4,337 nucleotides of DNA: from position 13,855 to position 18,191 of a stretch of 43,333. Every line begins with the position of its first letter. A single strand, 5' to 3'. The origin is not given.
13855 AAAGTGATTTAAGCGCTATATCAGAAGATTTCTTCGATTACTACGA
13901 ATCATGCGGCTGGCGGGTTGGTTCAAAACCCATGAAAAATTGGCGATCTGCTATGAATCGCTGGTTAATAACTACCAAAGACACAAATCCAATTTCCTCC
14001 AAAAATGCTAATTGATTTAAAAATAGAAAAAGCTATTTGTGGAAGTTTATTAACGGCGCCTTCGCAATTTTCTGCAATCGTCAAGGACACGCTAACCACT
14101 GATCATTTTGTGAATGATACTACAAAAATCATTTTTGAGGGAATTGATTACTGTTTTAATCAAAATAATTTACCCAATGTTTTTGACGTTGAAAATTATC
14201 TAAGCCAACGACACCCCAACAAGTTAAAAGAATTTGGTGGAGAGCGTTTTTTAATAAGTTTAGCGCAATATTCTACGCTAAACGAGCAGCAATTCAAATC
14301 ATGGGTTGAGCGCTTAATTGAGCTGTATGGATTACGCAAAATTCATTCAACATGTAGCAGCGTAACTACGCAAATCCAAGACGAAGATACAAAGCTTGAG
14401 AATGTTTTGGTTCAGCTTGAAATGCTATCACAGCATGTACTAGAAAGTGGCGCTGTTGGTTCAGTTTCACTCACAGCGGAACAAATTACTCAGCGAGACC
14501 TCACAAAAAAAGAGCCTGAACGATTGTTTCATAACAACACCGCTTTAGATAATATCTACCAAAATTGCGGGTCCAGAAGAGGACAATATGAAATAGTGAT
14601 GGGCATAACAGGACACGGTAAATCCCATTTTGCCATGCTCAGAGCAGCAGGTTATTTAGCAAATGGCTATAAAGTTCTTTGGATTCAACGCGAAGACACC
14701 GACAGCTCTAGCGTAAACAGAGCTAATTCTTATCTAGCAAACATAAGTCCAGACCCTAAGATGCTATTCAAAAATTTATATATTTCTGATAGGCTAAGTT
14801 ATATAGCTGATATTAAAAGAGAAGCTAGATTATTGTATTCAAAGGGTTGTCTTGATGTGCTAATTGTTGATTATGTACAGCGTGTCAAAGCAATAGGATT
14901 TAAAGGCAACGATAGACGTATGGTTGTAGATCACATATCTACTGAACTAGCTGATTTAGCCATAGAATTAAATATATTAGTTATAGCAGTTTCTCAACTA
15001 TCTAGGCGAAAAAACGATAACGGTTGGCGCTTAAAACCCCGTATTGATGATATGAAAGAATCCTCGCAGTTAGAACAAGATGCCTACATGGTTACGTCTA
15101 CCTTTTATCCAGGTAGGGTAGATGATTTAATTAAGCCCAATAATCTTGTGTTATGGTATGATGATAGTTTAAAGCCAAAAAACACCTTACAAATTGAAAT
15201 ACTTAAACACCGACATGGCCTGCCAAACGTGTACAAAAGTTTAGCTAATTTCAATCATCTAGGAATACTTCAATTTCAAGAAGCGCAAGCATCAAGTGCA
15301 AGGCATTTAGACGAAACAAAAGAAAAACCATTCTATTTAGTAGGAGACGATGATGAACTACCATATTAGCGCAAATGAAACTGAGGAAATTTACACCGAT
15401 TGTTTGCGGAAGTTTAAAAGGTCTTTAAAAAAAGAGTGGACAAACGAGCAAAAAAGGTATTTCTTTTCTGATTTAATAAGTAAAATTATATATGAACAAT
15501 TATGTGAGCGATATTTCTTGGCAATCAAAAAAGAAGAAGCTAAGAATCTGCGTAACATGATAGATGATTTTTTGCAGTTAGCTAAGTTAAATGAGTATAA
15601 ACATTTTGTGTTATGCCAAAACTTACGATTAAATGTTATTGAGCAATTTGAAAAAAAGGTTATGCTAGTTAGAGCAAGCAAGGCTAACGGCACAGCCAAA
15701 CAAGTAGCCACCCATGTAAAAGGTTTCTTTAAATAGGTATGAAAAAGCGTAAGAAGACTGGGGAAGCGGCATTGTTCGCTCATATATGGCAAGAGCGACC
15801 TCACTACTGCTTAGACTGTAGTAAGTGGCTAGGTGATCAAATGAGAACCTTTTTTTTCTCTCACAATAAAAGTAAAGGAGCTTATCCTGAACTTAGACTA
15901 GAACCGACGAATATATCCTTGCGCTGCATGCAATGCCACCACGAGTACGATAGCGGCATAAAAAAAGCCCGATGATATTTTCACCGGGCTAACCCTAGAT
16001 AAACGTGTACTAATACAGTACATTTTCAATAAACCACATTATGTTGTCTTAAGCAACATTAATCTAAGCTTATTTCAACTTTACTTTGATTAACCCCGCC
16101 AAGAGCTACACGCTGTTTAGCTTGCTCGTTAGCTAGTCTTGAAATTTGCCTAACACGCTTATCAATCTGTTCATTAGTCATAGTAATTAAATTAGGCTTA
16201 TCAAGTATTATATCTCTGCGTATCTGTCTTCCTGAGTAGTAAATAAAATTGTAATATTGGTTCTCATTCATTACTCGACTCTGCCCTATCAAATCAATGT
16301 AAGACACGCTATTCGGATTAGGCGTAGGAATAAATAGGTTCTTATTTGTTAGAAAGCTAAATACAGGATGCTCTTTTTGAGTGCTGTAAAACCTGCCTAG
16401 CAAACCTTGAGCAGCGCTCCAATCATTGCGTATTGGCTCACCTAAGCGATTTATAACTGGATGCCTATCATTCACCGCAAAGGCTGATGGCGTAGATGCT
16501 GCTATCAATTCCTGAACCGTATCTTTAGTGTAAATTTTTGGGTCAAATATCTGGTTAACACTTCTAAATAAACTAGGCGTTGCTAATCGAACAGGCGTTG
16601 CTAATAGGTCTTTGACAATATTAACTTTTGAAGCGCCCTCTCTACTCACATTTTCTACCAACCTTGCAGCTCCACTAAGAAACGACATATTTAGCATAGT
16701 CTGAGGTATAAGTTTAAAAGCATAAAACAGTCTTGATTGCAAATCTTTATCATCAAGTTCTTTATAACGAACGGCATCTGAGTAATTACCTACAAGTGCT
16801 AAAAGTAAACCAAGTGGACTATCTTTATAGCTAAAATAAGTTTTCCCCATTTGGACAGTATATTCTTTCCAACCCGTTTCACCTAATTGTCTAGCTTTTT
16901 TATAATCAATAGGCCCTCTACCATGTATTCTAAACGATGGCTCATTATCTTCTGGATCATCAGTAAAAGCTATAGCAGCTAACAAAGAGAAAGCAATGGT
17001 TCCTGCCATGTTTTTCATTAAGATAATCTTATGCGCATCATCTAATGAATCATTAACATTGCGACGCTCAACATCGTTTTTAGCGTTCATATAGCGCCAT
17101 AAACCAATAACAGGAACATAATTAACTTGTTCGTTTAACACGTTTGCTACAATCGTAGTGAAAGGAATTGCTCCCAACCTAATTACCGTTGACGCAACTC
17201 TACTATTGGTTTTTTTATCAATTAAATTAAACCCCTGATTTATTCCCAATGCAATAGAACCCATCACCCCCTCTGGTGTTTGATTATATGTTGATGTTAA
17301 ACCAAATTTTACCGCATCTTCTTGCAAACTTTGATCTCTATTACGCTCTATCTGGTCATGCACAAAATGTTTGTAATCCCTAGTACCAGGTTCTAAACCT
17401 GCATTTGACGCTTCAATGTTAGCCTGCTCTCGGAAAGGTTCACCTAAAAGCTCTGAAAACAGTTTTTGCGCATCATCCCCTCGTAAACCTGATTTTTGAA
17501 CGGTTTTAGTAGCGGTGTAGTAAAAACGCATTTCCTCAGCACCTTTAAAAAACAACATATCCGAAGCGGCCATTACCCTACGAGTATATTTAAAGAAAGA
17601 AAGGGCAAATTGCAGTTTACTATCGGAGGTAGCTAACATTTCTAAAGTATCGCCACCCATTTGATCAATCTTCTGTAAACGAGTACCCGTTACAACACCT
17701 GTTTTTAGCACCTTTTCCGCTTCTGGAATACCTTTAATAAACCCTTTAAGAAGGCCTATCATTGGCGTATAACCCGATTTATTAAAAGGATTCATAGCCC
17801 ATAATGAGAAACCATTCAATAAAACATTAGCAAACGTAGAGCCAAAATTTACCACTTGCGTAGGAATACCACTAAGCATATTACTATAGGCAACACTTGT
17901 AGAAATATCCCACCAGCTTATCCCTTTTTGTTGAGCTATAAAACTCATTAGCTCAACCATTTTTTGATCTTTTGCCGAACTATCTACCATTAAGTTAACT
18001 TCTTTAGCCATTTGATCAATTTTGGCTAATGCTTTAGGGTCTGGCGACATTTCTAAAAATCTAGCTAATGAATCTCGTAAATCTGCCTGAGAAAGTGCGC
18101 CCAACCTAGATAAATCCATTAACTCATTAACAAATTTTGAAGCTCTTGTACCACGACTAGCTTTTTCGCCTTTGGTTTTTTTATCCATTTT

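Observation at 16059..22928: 2289-aa ParB-domain giant protein at the end of the virion operon: a likely injected polyvalent protein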

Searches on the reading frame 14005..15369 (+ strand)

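Call 7: search_protein_families(library=phrogs, proteins=[window:14005-15369:+], max_evalue=0.001)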
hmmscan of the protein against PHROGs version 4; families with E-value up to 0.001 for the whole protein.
window:14005-15369:+ (454 aa): 4 families
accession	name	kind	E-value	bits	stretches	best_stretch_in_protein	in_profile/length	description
phrog_19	-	DNA, RNA and nucleotide metabolism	1.3e-50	174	1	1-414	157-567/621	DnaB-like replicative helicase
phrog_243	-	DNA, RNA and nucleotide metabolism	5.2e-12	46.3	1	281-408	141-247/273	DnaB-like replicative helicase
phrog_239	-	DNA, RNA and nucleotide metabolism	7.1e-12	46.1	1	170-405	337-577/801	DNA primase/helicase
phrog_11530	-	unknown function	2.7e-10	41.4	1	256-364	4-111/184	-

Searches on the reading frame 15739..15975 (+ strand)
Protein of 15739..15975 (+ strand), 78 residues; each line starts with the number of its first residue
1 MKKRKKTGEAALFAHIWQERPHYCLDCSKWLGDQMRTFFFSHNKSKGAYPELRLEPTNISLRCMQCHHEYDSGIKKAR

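Call 7: search_protein_families(library=phrogs, proteins=[window:15739-15975:+], max_evalue=0.001)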
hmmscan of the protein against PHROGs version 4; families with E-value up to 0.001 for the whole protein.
window:15739-15975:+ (78 aa): 2 families
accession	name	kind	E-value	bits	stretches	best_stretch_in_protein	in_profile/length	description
phrog_5034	-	DNA, RNA and nucleotide metabolism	3.7e-05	24.9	1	12-70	21-78/138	NinG/ Rap DNA junction specific endonuclease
phrog_20279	-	unknown function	0.00032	21.7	1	12-75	75-145/162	-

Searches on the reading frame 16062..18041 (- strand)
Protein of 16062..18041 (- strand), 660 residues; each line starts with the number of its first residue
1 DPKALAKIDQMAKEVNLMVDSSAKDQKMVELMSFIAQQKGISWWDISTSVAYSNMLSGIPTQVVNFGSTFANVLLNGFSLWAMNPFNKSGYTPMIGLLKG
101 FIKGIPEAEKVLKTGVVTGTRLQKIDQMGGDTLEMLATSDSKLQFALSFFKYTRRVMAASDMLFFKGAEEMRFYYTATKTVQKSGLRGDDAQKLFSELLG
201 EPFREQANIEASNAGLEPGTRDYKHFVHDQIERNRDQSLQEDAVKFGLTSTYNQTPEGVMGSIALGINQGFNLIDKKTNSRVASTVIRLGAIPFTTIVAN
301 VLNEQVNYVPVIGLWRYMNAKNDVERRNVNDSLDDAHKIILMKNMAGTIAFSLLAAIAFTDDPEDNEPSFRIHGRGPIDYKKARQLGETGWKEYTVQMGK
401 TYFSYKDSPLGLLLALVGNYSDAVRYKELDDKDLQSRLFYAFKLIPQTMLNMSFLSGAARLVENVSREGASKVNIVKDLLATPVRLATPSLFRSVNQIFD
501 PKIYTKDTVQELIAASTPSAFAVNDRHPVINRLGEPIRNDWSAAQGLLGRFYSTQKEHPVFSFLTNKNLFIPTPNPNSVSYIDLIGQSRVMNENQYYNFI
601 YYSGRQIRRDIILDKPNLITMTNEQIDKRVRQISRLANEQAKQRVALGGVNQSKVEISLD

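Call 116: find_related_loci(query=A6, collection=genome_contigs, flank=8000)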
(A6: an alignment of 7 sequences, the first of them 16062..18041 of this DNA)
Query A6 (660 aa) in genome_contigs; peptide patterns used: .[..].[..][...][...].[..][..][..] (x = any residue, [..] = any of these).
19 stretches matched a pattern, but none encodes a relative of the query by tblastn (E <= 1e-3).

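Call 117: find_related_loci(query=A6, collection=viral_contigs, flank=10000)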
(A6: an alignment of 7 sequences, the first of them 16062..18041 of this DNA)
Query A6 (660 aa) in viral_contigs; peptide patterns used: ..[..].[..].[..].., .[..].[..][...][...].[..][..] (x = any residue, [..] = any of these).
192 stretches matched a pattern; 115 encode a relative of the query (tblastn E <= 1e-3); the best 80 are kept; 80 distinct loci.
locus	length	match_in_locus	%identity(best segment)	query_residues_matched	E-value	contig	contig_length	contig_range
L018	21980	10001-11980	99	1-660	0e+0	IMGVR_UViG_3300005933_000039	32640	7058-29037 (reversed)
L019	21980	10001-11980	99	1-660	0e+0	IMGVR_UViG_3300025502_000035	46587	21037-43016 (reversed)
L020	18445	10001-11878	32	1-643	3e-86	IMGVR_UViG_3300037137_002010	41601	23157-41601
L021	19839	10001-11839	29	2-645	8e-71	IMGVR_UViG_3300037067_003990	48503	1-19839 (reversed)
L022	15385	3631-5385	29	7-611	1e-66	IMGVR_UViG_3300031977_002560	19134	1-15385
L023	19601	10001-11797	29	1-628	6e-65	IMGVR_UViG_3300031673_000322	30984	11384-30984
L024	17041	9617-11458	29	2-645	6e-65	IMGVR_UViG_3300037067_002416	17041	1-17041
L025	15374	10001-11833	27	6-645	1e-62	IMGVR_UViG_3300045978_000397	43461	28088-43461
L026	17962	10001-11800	31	7-626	4e-77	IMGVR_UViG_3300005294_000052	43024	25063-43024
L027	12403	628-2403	29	8-605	2e-62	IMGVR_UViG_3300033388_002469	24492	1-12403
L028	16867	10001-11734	29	24-645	1e-61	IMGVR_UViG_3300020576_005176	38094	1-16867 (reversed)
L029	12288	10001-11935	29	7-641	2e-61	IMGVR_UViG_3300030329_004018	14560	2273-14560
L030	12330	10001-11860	28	2-645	7e-61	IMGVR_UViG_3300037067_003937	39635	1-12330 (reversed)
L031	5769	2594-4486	29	2-645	3e-60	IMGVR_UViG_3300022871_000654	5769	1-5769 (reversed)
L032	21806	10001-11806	29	2-606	5e-58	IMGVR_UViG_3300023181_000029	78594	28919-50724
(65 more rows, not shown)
